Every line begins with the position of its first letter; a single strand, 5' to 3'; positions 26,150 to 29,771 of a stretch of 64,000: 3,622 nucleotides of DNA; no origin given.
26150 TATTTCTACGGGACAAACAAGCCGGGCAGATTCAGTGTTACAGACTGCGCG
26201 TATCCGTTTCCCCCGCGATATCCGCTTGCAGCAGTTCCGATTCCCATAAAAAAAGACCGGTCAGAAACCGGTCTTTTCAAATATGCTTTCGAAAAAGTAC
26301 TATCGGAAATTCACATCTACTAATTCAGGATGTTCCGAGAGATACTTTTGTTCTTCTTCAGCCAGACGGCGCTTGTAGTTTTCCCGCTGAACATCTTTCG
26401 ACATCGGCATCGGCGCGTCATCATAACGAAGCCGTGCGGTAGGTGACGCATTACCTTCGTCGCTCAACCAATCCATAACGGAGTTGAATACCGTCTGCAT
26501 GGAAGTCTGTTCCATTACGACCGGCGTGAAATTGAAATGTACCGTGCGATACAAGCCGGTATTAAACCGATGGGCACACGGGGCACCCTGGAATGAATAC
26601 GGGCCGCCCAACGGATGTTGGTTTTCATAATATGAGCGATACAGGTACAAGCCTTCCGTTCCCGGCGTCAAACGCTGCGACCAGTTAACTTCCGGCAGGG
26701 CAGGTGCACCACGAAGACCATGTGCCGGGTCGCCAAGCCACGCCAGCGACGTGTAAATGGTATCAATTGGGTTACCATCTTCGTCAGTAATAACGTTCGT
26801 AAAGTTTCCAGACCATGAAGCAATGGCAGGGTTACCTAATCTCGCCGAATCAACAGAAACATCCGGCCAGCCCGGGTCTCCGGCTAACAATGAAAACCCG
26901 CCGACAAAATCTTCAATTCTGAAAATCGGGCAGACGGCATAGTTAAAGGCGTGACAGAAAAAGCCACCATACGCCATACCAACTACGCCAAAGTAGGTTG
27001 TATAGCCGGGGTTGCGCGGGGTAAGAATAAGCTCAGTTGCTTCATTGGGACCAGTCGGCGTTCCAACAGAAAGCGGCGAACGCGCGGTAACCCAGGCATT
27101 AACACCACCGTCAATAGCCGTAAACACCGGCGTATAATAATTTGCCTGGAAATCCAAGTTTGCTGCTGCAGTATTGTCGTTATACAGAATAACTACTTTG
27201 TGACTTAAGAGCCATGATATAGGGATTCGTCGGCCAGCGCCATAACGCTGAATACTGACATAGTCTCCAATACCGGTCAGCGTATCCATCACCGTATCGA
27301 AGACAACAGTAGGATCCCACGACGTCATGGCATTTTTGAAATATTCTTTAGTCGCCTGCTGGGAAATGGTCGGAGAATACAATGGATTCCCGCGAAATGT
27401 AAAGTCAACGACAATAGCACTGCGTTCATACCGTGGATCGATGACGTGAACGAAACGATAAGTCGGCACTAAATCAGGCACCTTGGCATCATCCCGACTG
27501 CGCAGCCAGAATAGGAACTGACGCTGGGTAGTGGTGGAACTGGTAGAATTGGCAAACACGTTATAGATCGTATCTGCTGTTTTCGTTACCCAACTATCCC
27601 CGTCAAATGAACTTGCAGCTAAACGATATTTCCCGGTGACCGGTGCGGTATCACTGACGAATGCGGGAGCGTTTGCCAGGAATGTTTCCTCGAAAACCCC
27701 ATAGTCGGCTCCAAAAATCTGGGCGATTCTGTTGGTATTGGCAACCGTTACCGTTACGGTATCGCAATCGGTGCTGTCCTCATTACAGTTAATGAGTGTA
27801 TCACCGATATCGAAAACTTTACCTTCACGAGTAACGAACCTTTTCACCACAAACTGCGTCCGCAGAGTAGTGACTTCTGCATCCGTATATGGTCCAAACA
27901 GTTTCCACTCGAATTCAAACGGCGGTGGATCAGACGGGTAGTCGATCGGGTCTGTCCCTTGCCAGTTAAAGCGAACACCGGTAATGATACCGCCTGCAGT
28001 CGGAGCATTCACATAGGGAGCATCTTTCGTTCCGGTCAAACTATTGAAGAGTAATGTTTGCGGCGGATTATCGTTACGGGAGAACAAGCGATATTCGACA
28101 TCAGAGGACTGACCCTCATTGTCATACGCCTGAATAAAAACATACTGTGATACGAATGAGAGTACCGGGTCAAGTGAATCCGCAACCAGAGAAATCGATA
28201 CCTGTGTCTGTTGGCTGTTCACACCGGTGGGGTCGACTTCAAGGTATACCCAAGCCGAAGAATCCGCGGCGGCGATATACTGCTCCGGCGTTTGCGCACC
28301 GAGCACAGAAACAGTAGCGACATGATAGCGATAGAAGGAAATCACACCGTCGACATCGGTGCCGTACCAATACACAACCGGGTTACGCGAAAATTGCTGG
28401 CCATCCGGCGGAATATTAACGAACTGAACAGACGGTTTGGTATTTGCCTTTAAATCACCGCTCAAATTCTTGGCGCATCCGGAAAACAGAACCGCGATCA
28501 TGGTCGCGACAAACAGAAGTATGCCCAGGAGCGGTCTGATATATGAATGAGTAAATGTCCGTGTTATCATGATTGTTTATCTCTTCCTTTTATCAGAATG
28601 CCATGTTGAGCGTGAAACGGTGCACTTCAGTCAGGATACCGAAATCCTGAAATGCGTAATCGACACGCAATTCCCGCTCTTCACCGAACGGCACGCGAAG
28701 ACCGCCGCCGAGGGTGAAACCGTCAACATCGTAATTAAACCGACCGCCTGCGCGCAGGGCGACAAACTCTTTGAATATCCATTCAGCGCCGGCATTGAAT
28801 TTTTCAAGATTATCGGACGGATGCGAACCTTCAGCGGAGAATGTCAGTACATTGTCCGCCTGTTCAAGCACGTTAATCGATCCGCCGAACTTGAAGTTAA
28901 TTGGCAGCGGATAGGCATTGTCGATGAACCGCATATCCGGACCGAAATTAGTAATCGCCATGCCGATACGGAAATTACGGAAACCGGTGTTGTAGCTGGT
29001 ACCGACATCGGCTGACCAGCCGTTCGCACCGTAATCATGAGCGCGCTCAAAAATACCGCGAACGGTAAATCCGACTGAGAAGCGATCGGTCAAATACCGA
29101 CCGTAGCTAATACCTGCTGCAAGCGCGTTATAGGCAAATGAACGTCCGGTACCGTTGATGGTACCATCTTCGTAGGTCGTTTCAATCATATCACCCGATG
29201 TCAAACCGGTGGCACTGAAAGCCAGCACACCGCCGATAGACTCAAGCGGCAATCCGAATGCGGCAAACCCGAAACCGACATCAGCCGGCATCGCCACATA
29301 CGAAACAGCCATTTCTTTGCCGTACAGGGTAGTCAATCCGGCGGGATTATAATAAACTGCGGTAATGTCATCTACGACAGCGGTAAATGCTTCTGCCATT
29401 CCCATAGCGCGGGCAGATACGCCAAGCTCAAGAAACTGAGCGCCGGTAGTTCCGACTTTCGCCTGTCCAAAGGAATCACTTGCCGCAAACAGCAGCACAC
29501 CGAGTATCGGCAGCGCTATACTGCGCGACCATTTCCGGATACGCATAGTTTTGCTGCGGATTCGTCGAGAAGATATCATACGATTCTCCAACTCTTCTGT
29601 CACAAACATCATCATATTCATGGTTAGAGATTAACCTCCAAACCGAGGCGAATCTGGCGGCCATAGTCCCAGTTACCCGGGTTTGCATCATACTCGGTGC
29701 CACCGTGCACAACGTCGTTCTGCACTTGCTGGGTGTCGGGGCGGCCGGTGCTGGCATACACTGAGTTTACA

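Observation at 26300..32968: Uncharacterised three-gene outer-membrane module: TBDR-like barrel with thrombospondin-type-3 Ca-binding repeats, PorV/FadL-like barrel, large lipoprotein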

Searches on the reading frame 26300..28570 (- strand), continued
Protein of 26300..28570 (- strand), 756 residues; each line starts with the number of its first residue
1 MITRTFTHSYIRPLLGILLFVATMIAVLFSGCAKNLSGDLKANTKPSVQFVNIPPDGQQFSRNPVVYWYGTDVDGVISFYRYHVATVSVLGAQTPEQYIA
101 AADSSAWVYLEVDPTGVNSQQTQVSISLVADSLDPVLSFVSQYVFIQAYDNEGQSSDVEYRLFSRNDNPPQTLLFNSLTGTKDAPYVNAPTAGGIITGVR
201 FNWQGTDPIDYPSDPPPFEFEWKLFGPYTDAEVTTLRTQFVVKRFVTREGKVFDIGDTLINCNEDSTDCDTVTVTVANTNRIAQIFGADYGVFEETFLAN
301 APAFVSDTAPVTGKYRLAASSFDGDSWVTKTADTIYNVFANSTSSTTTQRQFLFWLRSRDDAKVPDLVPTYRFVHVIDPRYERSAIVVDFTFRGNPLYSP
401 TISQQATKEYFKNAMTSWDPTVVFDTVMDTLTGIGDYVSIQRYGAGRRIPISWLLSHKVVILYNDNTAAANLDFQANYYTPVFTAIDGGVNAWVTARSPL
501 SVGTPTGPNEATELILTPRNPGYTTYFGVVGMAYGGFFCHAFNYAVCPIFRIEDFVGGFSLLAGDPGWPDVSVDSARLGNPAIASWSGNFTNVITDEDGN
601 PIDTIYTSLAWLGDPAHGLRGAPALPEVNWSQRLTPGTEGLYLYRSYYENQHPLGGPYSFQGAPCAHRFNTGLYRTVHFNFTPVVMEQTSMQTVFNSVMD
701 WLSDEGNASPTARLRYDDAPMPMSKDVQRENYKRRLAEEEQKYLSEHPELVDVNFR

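Call 109: find_homologous_proteins(query=L025:1699-4317:+)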
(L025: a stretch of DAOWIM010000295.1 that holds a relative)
Query L025:1699-4317:+ (873 aa): 2292 proteins with E <= 0.001 among 8000 candidates; the best 120 are listed.
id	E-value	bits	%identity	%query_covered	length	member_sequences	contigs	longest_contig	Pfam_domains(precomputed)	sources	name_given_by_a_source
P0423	0.0e+0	2056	100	100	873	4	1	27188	-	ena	-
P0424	0.0e+0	1410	68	99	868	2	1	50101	-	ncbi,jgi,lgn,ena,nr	ncbi:MAG: hypothetical protein OEW00_03935 [candidate division Zixibacteria bacterium]|nr:hypothetic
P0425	0.0e+0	1387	68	99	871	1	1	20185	-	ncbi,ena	-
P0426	0.0e+0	1335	68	96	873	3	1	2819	-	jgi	-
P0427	0.0e+0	1328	64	99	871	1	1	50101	-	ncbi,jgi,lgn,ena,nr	ncbi:MAG: hypothetical protein OEW00_03930 [candidate division Zixibacteria bacterium]|nr:hypothetic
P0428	0.0e+0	1324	65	99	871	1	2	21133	-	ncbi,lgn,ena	-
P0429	0.0e+0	1269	63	98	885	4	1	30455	-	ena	-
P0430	0.0e+0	1247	62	100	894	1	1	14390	-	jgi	jgi:hypothetical protein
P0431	0.0e+0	1203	61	99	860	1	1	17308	-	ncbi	-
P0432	0.0e+0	1183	59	99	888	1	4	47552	-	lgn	-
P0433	0.0e+0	1173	60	99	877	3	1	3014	-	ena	-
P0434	0.0e+0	1167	59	99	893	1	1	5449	-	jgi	-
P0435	0.0e+0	1158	60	98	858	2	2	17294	-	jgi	-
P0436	0.0e+0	1147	60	98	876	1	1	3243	-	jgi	jgi:hypothetical protein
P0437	0.0e+0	1146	59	99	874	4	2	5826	-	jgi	jgi:hypothetical protein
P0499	0.0e+0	1069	56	98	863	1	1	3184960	-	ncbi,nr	ncbi:MAG: hypothetical protein JSW34_11025 [Candidatus Zixiibacteriota bacterium]|nr:MAG: hypothetic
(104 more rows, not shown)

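Call 110: find_encoding_contigs(protein=P0499, flank=10000, max_places=1)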
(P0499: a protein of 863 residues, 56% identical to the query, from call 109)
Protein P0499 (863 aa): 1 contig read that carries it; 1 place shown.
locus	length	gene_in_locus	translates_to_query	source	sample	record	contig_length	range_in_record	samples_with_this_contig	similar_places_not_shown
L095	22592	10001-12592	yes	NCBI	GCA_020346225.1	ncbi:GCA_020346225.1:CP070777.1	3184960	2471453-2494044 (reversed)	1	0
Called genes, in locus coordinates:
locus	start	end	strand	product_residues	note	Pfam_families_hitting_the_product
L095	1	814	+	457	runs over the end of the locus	PF01554:MatE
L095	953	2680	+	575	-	PF08448:PAS_4 (weak), PF13188:PAS_8 (faint), PF00989:PAS, PF08448:PAS_4, PF13426:PAS_9 (weak), PF00196:GerE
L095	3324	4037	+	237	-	PF07638:Sigma70_ECF, PF04542:Sigma70_r2, PF08281:Sigma70_r4_2, PF04545:Sigma70_r4 (weak)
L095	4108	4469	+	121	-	-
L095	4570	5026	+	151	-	PF05193:Peptidase_M16_C (weak)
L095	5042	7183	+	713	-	PF00675:Peptidase_M16, PF05193:Peptidase_M16_C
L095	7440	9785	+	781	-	PF00082:Peptidase_S8, PF00801:PKD (weak), PF18911:PKD_4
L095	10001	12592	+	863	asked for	-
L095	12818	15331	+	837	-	-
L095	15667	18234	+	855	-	-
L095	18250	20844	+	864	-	-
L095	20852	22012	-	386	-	PF01306:LacY_symp (faint), PF07690:MFS_1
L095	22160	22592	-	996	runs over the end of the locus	PF00069:Pkinase, PF07714:PK_Tyr_Ser-Thr, PF13428:TPR_14 (faint), PF00515:TPR_1 (faint), PF07719:TPR_2 (faint), PF12895:ANAPC3 (faint), PF13432:TPR_16 (weak), PF14559:TPR_19, +7 more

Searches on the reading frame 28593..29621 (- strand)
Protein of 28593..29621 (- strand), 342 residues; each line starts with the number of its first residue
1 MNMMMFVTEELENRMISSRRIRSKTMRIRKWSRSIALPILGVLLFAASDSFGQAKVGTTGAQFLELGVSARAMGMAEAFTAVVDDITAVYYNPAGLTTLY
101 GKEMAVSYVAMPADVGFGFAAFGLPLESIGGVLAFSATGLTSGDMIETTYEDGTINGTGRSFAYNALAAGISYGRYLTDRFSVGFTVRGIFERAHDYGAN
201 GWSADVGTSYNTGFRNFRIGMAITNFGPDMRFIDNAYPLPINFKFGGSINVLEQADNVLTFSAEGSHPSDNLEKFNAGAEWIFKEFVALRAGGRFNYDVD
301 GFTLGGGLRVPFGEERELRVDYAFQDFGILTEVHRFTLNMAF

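Call 7: search_protein_families(library=pfam, proteins=[window:28593-29621:-], max_evalue=0.01)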
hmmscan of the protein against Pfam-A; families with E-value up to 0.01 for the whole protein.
window:28593-29621:- (342 aa): 2 families
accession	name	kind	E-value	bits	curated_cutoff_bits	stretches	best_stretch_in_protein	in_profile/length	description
PF03349.22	Toluene_X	-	4.8e-07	29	29.7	1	68-208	18-133/421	Outer membrane protein transport protein (OMPP1/FadL/TodX)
PF19572.5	PorV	-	2.4e-05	24.5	27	1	53-264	5-232/243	Type IX secretion system protein PorV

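Call 8: search_protein_families(library=ncbifam, proteins=[window:28593-29621:-], max_evalue=0.1)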
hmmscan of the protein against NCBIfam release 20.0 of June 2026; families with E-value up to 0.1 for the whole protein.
window:28593-29621:- (342 aa): 6 families
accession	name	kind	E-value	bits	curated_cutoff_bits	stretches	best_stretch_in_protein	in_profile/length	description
NF033709.1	PorV_fam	subfamily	1.9e-54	185.5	90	1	58-342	1-326/326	PorV/PorQ family protein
NF033711.1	T9SS_PorQ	equivalog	2e-25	89.6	220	1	42-250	9-212/335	type IX secretion system protein PorQ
NF052325.1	PorVQ2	equivalog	5.4e-15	55.2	325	1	46-221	12-193/354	putative type IX sorting system protein PorV2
NF033710.1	T9SS_OM_PorV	equivalog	5e-13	49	250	1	49-264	14-244/367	type IX secretion system outer membrane channel protein PorV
NF050080.1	pilus_FilD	exception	0.00015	20.2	970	1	64-119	23-78/549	putative pilus system OmpP1/FadL family transporter FilD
NF006943.0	PRK09425.1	equivalog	0.09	11.5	575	0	238-288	85-133/480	bifunctional 2-methylcitrate dehydratase/aconitate hydratase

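Call 11: search_solved_structures(query=window:28593-29621:-, max_evalue=1)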
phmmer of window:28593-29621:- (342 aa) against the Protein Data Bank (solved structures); distinct sequences matched with E-value up to 1: 2.
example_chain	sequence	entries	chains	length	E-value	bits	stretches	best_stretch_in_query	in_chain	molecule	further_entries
6h3i_F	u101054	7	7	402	0.0099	18.5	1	44-259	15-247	PorV | Type IX secretion system protein PorV domain-containing protein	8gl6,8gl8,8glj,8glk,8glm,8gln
1fui_A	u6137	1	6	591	0.61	12.6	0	144-198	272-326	L-FUCOSE ISOMERASE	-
